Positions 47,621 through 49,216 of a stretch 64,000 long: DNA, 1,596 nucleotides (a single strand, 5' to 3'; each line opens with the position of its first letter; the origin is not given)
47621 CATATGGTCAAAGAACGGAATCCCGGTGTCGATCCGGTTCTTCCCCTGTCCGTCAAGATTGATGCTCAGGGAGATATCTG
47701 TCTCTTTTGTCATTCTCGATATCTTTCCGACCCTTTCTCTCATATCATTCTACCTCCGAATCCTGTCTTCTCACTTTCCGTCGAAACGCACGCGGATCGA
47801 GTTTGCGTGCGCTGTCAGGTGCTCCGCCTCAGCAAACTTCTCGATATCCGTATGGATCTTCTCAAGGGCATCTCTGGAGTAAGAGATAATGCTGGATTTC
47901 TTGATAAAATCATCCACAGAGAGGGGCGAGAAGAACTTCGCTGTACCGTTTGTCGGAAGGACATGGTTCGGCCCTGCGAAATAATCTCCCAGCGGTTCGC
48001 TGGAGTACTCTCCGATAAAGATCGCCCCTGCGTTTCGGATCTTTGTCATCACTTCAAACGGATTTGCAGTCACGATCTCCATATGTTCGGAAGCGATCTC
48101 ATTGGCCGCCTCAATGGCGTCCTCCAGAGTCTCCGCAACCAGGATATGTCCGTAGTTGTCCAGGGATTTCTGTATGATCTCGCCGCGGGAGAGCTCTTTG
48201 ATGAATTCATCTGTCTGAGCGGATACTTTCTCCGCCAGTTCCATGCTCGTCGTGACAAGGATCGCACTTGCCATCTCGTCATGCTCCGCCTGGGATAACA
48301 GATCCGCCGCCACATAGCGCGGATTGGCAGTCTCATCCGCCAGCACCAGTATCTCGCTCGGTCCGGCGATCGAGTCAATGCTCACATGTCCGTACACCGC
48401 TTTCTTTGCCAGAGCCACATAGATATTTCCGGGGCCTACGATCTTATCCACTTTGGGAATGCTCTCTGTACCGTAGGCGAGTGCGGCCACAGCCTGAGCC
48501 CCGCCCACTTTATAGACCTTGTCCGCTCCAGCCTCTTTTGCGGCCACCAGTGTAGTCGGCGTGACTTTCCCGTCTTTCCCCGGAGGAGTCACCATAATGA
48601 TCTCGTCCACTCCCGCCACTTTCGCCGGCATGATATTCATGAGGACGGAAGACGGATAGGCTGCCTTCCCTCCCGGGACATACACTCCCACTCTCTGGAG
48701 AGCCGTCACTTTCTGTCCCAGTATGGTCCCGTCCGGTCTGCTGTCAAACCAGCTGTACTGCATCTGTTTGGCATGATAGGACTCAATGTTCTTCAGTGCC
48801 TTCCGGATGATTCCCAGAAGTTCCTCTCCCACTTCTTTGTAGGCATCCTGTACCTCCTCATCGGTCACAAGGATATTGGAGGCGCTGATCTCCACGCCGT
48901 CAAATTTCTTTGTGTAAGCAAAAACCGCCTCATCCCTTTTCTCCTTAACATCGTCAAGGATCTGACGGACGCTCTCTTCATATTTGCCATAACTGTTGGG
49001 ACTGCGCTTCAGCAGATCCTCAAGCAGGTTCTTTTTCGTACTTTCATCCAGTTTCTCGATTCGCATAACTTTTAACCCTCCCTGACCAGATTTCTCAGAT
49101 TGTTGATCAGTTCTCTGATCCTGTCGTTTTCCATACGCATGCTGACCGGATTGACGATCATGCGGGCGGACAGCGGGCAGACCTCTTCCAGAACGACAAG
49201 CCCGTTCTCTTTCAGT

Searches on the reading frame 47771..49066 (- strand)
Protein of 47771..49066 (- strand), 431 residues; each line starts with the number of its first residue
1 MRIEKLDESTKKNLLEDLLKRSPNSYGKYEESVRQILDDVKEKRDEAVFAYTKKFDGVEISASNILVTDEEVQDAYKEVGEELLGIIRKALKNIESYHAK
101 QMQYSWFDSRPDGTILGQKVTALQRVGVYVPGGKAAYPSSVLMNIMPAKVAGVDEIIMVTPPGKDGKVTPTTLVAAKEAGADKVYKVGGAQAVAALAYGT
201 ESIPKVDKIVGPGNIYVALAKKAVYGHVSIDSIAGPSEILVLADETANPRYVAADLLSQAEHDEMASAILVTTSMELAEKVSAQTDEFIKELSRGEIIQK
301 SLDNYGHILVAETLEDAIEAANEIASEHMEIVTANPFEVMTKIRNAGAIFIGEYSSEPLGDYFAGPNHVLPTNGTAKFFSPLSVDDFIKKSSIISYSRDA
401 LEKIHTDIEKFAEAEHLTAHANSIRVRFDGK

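Call 67: search_protein_families(library=pfam, proteins=[window:47771-49066:-], max_evalue=0.00001)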
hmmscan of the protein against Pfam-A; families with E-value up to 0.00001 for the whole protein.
window:47771-49066:- (431 aa): 1 family
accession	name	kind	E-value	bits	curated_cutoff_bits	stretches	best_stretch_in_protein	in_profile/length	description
PF00815.25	Histidinol_dh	-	1.2e-179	598.1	27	1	20-428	2-411/411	Histidinol dehydrogenase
